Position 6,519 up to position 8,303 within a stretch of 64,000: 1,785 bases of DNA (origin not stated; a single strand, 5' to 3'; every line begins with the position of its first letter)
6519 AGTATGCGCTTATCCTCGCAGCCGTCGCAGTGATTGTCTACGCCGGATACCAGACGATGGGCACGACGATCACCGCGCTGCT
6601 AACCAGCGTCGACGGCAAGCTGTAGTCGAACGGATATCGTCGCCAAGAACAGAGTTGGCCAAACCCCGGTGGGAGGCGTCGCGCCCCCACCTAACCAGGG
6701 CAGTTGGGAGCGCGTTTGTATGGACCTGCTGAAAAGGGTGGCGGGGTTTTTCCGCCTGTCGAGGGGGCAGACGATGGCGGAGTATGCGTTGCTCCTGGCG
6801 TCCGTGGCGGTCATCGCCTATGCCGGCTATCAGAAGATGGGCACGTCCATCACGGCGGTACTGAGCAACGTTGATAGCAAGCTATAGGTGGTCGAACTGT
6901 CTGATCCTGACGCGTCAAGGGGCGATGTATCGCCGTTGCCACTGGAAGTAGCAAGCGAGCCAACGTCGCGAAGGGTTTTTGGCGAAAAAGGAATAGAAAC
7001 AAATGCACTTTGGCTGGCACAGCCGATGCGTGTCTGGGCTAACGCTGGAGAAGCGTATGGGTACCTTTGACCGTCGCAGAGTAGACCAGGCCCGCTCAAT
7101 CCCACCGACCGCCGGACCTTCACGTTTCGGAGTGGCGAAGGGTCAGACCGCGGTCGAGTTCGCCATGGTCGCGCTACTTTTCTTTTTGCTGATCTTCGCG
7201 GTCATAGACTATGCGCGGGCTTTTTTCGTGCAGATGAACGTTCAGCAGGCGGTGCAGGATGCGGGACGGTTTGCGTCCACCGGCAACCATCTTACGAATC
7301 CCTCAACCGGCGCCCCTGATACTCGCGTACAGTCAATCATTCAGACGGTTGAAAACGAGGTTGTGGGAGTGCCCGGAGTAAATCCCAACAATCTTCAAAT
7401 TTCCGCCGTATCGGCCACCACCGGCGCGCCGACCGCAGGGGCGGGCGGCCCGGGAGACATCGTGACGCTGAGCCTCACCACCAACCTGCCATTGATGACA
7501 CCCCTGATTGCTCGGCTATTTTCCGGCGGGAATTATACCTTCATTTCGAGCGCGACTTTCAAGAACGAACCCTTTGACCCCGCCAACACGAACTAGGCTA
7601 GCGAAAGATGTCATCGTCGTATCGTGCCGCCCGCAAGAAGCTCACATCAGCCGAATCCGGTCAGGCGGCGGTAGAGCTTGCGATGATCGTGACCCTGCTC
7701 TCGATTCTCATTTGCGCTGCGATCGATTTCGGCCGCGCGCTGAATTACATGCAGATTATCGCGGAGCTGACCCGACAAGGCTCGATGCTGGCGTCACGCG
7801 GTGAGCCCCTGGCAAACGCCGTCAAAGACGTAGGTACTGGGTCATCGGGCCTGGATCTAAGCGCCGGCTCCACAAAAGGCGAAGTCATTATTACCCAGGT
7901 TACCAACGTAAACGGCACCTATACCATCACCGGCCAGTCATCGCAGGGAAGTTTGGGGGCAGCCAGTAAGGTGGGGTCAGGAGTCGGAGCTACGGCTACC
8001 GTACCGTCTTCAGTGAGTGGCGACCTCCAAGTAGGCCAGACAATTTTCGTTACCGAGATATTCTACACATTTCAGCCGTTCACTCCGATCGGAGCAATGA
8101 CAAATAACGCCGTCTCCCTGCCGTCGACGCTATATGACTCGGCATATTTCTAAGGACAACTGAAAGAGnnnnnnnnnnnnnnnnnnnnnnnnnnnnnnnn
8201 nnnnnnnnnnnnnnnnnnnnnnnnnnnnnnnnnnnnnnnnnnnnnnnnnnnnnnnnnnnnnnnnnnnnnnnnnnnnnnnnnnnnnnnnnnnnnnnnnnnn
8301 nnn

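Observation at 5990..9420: Low-GC island with AT-rich leader, two tandem Flp pilins, two TadE-like pseudopilins and a TadG-vWA protein, but no Tad secretion machinery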

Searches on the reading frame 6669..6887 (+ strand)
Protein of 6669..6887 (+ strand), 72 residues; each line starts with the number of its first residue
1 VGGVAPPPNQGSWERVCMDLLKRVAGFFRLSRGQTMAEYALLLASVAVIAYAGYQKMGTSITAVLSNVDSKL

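Call 4: search_protein_families(library=pfam, proteins=[window:6669-6887:+], max_evalue=0.01)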
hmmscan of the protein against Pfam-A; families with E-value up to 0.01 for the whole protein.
window:6669-6887:+ (72 aa): 1 family
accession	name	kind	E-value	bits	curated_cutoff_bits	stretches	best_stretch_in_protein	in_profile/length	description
PF04964.19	Flp_Fap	-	5e-05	23.4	32.2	1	32-71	6-45/46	Flp/Fap pilin component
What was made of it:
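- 6720..6887 (+): flp2, a divergent Flp paralog (55 aa; the mature part is 77% identical to flp1). Pfam Flp_Fap 23.4 bits, below the cut-off (call 4).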

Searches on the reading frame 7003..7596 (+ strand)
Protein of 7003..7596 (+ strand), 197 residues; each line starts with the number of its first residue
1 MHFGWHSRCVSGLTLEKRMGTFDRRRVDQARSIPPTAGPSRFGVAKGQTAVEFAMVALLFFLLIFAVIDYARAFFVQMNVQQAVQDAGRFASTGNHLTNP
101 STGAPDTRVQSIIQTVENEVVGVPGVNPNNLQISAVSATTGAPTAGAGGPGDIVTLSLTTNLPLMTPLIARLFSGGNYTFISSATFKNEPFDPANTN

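Call 4: search_protein_families(library=pfam, proteins=[window:7003-7596:+], max_evalue=0.01)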
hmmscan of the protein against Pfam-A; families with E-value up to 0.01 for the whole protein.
window:7003-7596:+ (197 aa): 2 families
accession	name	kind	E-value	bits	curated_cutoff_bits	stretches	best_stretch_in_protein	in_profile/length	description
PF07811.17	TadE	-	2.6e-14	53.5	22.9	1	47-89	1-43/43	TadE-like protein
PF13400.11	Tad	-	0.0043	17.8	22.3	1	47-85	1-38/47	Putative Flp pilus-assembly TadE/G-like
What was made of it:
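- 7057..7596 (+): tadE-like minor pilin 1 (179 aa from ATG 7057; G/QTAVEF site). Pfam TadE 53.5 bits (call 4).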

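Call 64: search_protein_families(library=ncbifam, proteins=[window:7057-7596:+], max_evalue=0.01)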
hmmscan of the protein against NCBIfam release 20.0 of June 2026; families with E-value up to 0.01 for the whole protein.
window:7057-7596:+ (179 aa): 0 families

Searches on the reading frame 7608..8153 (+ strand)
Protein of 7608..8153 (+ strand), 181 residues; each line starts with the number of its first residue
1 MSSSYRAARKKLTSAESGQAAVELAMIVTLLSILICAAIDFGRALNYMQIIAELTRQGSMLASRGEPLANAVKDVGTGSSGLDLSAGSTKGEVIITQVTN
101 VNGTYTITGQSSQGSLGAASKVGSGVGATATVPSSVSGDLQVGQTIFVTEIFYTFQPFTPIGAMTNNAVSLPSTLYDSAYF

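Call 4: search_protein_families(library=pfam, proteins=[window:7608-8153:+], max_evalue=0.01)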
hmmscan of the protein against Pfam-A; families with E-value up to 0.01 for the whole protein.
window:7608-8153:+ (181 aa): 1 family
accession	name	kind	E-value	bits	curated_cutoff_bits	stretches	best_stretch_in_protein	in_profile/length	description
PF07811.17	TadE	-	3.4e-08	33.9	22.9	1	18-58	1-41/43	TadE-like protein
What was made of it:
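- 7608..8153 (+): tadE/tadF-like minor pilin 2 (181 aa; G/QAAVEL site). Pfam TadE 33.9 bits (call 4).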

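Call 64: search_protein_families(library=ncbifam, proteins=[window:7608-8153:+], max_evalue=0.01)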
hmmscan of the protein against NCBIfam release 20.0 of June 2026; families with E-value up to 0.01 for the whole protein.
window:7608-8153:+ (181 aa): 0 families
